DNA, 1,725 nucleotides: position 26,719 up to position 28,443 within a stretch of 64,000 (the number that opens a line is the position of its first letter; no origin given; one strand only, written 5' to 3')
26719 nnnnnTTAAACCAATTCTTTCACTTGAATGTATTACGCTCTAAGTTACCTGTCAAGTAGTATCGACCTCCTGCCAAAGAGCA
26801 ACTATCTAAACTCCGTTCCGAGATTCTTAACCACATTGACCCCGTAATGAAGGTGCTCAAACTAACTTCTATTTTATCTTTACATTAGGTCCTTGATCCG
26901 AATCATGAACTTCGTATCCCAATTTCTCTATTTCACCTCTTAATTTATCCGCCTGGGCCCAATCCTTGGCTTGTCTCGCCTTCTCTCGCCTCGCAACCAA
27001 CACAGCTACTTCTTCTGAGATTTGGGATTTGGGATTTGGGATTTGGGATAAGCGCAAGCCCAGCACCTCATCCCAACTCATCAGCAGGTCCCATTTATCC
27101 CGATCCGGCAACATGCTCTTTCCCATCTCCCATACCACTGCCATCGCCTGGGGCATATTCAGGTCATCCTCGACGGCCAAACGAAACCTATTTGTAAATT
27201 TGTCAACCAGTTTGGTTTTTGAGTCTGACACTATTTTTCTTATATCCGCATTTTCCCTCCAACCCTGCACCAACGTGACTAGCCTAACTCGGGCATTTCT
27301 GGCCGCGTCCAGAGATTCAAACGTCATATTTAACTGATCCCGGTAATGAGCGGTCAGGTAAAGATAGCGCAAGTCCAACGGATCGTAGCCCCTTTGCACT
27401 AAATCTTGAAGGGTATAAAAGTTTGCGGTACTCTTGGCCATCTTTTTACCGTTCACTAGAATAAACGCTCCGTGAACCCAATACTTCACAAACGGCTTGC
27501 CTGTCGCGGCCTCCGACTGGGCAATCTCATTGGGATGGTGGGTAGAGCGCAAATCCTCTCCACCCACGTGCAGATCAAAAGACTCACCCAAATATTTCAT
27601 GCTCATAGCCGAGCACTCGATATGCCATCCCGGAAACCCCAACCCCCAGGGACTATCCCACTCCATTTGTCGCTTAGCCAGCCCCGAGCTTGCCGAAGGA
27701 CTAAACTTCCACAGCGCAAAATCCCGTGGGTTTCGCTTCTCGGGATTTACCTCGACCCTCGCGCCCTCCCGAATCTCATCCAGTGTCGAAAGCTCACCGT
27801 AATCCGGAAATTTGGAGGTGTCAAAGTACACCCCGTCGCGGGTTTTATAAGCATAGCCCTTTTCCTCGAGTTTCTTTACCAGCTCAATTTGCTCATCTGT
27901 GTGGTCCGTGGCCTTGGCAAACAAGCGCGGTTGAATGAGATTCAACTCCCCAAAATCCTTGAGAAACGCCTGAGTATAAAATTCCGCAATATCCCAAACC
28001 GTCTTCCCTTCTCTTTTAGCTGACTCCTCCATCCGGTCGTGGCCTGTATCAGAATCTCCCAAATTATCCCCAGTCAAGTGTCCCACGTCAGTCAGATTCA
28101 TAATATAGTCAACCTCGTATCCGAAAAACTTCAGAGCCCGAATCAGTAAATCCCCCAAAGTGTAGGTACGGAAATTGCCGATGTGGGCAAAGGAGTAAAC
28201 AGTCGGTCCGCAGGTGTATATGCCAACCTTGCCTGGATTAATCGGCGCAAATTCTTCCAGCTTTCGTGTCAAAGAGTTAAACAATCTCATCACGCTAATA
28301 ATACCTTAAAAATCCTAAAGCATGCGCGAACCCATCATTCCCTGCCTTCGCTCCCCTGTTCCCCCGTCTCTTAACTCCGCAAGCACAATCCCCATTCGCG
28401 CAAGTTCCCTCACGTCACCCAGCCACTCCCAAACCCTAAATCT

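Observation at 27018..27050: Heptamer-type AT-rich tandem repeats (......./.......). inserted in frame into essential genes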

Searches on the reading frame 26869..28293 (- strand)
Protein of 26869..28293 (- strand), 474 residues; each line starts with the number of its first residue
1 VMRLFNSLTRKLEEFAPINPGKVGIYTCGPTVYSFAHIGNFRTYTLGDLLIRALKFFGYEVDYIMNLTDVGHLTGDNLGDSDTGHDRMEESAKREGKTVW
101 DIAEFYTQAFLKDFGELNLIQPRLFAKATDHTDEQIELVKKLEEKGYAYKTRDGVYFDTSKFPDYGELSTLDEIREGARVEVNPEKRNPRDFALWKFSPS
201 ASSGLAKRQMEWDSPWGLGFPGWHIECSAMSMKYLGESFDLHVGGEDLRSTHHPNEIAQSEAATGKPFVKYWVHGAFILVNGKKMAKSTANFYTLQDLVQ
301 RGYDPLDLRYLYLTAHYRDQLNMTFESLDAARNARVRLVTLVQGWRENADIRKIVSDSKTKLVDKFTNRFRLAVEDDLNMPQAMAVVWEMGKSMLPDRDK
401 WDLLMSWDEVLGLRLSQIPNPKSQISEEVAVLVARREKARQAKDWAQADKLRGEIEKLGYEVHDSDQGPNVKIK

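Call 11: find_encoding_contigs(protein=window:26869-28293:-, flank=2000, max_places=6)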
Protein window:26869-28293:- (474 aa): no gene with exactly this product is on record in the collection.

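Call 13: find_encoding_contigs(protein=window:26869-28290:-, flank=2000, max_places=6)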
Protein window:26869-28290:- (473 aa): no gene with exactly this product is on record in the collection.

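Call 53: search_protein_families(library=pfam, proteins=[window:26869-28290:-])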
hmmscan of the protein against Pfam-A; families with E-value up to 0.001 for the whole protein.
window:26869-28290:- (473 aa): 6 families
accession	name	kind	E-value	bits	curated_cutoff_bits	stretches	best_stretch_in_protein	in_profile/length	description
PF01406.26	tRNA-synt_1e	-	5.9e-94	315.3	27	1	14-331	2-300/301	tRNA synthetases class I (C) catalytic domain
PF09334.17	tRNA-synt_1g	-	4.3e-10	39.3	20.1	1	34-159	13-125/391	tRNA synthetases class I (M)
PF23493.1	CysS_C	-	5.7e-09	36.4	23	1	424-466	4-46/51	Cysteinyl-tRNA ligase anticodon binding domain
PF00133.28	tRNA-synt_1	-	2e-07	30.6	22.7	0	25-159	28-168/414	tRNA synthetases class I (I, L, M and V)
PF09190.17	DALR_2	-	0.00034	21.5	22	0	368-391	1-24/57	DALR domain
PF01921.24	tRNA-synt_1f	-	0.00034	20.1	27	0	275-328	274-326/360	tRNA synthetases class I (K)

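Call 77: find_homologous_proteins(query=window:26869-28290:-, max_evalue=1e-100)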
Query window:26869-28290:- (473 aa): 7762 proteins with E <= 1e-100 among 8000 candidates; the best 120 are listed.
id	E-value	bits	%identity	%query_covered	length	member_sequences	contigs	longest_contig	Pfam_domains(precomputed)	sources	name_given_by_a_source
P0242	1.3e-219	748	67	100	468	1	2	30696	PF09334.18,PF01406.26,PF23493.2,PF00133.29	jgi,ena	-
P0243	4.1e-211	720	64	100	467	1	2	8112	PF09334.18,PF01406.26,PF23493.2,PF01921.25,PF00133.29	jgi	jgi:cysteinyl-tRNA synthetase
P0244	2.8e-209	714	64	100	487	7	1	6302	PF09334.18,PF01406.26,PF23493.2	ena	-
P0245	1.5e-201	688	64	98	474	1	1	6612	PF09334.18,PF01406.26,PF01921.25,PF09190.18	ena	-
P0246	1.0e-198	679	61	100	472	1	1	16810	PF09334.18,PF01406.26,PF23493.2,PF01921.25,PF00133.29,PF09190.18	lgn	-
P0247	5.9e-198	677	63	98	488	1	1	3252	PF01406.26,PF23493.2,PF09190.18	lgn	-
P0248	7.2e-197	673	61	100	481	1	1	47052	PF09334.18,PF01406.26,PF01921.25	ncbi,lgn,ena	-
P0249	7.5e-197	673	62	100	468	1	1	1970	PF09334.18,PF01406.26,PF23493.2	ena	-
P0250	8.4e-197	673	60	100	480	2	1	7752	PF09334.18,PF01406.26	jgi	-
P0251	1.4e-196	672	62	98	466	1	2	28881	PF09334.18,PF01406.26,PF23493.2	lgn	-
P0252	1.6e-195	669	62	100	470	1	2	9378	PF09334.18,PF01406.26,PF23493.2,PF01921.25,PF00133.29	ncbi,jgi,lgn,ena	-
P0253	4.8e-195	667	61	99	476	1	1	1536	PF09334.18,PF01406.26,PF23493.2,PF09190.18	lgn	-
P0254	3.1e-194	664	62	99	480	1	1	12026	PF09334.18,PF01406.26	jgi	jgi:cysteinyl-tRNA synthetase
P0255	5.3e-194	663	60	99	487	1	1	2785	PF01406.26,PF23493.2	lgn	-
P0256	7.6e-194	663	61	98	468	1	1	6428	PF09334.18,PF01406.26,PF23493.2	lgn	-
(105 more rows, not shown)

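Call 83: search_solved_structures(query=window:26869-28290:-, show_alignments=1, max_evalue=1e-30)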
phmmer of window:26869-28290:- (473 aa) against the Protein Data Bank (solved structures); distinct sequences matched with E-value up to 1e-30: 8.
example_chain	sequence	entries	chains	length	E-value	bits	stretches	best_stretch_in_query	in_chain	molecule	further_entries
3sp1_A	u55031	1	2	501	1.7e-109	369.9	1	2-471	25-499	Cysteinyl-tRNA synthetase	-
8qhp_A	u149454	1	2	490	6.9e-97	328.3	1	2-464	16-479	Cysteine--tRNA ligase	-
1li5_A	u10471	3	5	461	3.2e-93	316.3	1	1-469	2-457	CYSTEINYL-TRNA SYNTHETASE | Cysteine--tRNA ligase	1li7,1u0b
6ujd_A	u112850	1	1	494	2.6e-90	306.7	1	2-470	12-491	Cysteine--tRNA ligase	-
3tqo_A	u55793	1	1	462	1.1e-88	301.3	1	2-468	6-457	Cysteinyl-tRNA synthetase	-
9yru_A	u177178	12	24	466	8.2e-51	176.4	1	4-321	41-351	Cysteine--tRNA ligase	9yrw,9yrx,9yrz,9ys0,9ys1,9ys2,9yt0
8hfm_A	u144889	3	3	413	2.4e-41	145.2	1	1-377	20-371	L-cysteine:1D-myo-inositol 2-amino-2-deoxy-alpha-D-glucopyranoside ligase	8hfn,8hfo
3c8z_A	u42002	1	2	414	2.4e-41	145.2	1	1-377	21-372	Cysteinyl-tRNA synthetase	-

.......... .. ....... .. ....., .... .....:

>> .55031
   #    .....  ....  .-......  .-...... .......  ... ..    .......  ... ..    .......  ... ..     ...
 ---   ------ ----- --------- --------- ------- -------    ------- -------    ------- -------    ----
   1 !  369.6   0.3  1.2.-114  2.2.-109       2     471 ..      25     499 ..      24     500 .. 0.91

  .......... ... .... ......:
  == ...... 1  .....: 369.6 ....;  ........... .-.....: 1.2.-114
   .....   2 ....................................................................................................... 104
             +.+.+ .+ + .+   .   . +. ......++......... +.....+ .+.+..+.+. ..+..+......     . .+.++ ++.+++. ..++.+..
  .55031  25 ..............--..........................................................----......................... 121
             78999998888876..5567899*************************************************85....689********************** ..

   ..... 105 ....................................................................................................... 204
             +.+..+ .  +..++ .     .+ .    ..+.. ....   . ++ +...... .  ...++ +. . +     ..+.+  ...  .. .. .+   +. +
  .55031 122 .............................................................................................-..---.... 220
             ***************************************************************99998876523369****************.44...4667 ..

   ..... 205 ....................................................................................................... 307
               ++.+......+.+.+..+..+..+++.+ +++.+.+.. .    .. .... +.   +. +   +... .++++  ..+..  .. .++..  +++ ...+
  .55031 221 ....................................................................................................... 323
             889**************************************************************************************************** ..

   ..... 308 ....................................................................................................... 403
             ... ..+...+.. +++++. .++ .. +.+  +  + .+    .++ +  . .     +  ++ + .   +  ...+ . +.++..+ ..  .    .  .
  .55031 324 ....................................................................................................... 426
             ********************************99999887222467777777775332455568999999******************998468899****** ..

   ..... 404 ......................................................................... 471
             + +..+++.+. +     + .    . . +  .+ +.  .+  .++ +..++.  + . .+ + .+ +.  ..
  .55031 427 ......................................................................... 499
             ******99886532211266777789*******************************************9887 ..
